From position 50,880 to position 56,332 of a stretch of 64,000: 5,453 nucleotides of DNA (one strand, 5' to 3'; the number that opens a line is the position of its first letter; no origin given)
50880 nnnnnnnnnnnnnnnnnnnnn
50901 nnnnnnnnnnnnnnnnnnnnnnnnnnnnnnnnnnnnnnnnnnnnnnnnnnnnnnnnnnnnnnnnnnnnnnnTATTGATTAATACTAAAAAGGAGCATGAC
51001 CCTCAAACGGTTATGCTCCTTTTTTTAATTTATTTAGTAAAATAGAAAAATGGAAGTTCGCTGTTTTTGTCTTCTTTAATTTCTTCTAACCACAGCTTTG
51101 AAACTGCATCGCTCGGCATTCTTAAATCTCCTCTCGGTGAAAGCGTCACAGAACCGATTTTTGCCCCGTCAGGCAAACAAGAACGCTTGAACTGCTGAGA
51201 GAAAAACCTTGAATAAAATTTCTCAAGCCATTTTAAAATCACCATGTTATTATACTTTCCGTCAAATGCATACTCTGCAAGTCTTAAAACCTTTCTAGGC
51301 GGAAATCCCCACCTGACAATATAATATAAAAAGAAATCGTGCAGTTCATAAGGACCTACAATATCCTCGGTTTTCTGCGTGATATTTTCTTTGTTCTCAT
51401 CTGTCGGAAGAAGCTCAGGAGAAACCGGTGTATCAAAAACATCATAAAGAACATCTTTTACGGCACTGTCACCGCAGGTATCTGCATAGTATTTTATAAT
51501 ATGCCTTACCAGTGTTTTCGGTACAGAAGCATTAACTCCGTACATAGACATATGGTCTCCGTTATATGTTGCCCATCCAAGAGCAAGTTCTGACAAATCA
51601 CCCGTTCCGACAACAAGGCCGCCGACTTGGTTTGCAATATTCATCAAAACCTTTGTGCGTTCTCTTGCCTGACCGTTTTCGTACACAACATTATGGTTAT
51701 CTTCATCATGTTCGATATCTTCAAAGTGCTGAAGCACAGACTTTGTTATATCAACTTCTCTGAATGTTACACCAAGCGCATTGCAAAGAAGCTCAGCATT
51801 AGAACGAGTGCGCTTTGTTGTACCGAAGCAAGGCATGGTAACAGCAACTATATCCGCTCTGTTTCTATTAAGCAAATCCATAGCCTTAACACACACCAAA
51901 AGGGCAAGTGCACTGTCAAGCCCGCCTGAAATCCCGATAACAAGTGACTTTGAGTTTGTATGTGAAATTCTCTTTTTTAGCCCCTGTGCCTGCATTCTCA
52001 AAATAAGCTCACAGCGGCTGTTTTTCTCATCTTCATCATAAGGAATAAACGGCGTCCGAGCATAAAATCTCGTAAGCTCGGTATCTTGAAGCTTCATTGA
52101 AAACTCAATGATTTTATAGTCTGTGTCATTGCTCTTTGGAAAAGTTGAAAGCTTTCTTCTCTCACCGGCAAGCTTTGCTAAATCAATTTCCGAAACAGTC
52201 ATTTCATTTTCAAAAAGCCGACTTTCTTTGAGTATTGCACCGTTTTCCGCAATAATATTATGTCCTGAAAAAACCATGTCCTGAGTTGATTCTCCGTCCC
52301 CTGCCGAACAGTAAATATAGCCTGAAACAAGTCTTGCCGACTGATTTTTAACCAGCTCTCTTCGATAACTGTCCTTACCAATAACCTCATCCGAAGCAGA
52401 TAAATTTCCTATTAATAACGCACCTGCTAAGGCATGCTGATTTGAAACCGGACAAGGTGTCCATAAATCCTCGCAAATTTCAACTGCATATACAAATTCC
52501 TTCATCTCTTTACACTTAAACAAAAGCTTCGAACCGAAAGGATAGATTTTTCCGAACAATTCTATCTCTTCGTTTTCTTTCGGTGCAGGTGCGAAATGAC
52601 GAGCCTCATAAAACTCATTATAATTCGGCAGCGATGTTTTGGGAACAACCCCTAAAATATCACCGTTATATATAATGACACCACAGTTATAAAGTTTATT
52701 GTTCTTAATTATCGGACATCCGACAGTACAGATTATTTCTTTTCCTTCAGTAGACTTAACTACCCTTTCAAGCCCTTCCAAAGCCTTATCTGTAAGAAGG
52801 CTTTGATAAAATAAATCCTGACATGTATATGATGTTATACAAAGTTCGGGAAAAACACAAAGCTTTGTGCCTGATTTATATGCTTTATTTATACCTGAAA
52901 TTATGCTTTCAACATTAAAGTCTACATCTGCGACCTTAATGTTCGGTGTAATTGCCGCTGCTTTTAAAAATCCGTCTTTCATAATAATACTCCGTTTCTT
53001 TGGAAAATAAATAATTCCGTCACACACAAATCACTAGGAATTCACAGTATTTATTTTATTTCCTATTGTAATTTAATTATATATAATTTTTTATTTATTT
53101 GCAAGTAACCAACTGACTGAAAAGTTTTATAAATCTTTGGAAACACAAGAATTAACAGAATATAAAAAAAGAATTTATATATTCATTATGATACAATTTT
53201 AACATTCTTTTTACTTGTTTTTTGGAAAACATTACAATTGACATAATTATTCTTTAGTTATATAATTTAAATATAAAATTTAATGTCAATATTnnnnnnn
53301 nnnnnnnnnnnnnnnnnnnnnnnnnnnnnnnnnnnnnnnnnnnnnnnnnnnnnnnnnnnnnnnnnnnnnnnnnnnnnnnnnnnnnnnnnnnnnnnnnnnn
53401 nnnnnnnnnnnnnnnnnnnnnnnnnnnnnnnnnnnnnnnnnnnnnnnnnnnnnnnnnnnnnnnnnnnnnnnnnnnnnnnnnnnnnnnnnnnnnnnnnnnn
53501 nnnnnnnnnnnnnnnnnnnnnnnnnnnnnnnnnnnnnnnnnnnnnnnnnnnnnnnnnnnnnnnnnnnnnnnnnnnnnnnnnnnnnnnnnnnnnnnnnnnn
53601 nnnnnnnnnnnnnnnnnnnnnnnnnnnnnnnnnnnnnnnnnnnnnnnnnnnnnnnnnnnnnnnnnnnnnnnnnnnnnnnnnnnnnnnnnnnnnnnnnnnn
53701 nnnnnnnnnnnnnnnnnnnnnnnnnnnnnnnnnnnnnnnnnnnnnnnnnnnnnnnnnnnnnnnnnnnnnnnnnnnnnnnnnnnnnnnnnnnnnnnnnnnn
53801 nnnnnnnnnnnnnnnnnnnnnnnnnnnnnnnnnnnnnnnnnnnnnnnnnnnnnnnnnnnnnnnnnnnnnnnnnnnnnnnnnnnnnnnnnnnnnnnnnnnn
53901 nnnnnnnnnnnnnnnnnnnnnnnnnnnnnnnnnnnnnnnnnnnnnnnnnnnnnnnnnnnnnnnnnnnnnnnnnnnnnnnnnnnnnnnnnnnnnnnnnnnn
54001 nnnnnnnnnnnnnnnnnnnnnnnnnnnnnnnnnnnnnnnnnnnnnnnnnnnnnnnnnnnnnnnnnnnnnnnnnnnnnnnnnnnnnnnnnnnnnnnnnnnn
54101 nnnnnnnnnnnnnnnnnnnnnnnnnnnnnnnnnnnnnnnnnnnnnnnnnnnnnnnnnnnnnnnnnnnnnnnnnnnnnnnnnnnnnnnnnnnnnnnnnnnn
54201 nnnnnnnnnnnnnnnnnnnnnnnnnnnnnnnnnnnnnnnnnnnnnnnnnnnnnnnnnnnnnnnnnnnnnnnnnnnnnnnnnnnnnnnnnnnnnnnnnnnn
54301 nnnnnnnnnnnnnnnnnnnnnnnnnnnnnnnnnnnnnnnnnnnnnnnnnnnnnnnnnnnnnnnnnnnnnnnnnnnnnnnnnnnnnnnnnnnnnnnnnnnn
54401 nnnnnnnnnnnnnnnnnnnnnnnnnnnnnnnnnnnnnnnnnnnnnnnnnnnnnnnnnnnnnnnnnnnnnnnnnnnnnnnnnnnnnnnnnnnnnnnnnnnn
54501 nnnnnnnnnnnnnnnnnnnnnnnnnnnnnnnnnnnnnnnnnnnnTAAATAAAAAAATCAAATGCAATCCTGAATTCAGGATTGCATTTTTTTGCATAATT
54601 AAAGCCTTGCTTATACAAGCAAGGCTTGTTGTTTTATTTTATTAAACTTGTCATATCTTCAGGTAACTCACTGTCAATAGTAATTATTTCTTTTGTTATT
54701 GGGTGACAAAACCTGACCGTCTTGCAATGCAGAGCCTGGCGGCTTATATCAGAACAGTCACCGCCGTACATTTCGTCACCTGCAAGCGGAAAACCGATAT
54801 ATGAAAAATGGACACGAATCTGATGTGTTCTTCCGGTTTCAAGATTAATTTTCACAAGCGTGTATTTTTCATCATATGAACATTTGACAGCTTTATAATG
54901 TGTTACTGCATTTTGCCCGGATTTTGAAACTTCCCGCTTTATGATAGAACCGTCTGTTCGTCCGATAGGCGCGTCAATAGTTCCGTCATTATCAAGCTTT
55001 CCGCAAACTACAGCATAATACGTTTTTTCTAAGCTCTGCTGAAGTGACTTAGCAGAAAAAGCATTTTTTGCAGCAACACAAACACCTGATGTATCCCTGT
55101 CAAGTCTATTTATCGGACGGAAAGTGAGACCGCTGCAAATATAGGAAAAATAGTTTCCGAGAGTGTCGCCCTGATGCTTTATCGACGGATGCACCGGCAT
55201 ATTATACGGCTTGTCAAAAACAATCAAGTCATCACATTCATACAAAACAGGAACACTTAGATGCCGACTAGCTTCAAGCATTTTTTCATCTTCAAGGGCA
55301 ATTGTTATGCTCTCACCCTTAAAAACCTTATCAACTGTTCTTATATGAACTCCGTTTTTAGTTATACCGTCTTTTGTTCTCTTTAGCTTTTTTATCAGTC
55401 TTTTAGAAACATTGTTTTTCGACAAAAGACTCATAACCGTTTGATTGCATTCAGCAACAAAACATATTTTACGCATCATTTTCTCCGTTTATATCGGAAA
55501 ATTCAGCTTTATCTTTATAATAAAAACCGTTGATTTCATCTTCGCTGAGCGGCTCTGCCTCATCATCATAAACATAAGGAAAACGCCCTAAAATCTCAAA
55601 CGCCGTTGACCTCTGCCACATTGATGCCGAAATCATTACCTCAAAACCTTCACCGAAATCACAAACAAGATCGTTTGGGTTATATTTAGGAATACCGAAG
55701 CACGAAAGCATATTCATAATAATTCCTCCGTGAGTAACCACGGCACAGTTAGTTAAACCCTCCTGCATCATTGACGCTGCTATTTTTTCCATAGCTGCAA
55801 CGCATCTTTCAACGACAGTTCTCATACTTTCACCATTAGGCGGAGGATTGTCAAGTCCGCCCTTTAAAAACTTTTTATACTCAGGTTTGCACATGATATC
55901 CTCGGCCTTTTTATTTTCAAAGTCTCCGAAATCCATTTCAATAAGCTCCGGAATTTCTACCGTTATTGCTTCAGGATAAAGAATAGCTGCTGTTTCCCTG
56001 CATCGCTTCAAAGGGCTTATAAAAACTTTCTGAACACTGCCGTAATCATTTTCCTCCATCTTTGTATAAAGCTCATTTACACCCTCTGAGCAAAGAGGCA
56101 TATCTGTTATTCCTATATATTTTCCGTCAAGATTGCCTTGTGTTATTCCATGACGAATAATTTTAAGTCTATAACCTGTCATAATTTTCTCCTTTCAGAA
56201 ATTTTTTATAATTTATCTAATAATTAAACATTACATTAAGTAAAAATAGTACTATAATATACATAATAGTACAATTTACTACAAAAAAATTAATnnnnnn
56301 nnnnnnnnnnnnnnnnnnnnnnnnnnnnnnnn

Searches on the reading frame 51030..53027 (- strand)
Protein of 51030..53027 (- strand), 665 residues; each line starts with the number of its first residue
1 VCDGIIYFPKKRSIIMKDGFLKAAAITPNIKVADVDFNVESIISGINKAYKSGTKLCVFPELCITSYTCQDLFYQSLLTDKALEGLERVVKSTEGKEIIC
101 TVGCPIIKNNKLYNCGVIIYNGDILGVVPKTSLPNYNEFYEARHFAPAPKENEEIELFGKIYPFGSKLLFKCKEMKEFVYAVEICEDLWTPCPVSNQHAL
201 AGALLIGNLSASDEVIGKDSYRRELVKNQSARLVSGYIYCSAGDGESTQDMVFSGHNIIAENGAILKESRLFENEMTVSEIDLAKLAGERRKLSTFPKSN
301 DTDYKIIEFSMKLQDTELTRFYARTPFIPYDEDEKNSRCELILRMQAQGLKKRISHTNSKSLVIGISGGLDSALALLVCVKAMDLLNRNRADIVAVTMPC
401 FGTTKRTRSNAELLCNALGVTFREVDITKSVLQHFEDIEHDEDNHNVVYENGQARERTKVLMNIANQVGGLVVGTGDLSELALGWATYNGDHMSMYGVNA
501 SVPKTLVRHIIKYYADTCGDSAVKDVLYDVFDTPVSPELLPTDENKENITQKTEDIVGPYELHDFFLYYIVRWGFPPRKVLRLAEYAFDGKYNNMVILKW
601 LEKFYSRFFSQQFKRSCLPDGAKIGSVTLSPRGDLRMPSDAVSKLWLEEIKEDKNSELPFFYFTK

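Call 21: search_protein_families(library=pfam, proteins=[window:51030-53027:-], max_evalue=0.01)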
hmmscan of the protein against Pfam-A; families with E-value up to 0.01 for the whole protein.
window:51030-53027:- (665 aa): 2 families
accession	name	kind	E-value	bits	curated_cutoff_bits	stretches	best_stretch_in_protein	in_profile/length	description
PF02540.23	NAD_synthase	-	2.7e-30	105.7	21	1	346-515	5-167/242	NAD synthase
PF00795.27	CN_hydrolase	-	6.6e-13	49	23.2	1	22-287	1-252/256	Carbon-nitrogen hydrolase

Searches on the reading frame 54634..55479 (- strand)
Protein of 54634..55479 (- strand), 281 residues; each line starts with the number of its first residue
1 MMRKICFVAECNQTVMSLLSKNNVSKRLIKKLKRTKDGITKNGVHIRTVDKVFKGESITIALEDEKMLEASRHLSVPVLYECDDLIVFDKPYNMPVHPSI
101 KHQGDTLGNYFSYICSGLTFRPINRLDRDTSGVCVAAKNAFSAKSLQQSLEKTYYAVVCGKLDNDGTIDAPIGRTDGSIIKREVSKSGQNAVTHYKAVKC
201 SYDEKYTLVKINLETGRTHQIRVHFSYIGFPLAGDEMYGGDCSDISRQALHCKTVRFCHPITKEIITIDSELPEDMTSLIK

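Call 58: search_protein_families(library=pfam, proteins=[window:54634-55479:-], max_evalue=0.0001)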
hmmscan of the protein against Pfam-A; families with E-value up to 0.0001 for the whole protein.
window:54634-55479:- (281 aa): 1 family
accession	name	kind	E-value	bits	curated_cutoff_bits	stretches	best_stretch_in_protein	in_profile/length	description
PF00849.27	PseudoU_synth_2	-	4.7e-29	102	26.8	1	84-226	1-151/152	RNA pseudouridylate synthase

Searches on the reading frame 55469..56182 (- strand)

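Call 58: search_protein_families(library=pfam, proteins=[window:55469-56182:-], max_evalue=0.0001)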
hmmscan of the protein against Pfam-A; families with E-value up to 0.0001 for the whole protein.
window:55469-56182:- (237 aa): 1 family
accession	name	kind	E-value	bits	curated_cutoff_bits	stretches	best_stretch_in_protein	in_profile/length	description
PF00300.27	His_Phos_1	-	3.8e-30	105.4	21.7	1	8-162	3-159/194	Histidine phosphatase superfamily (branch 1)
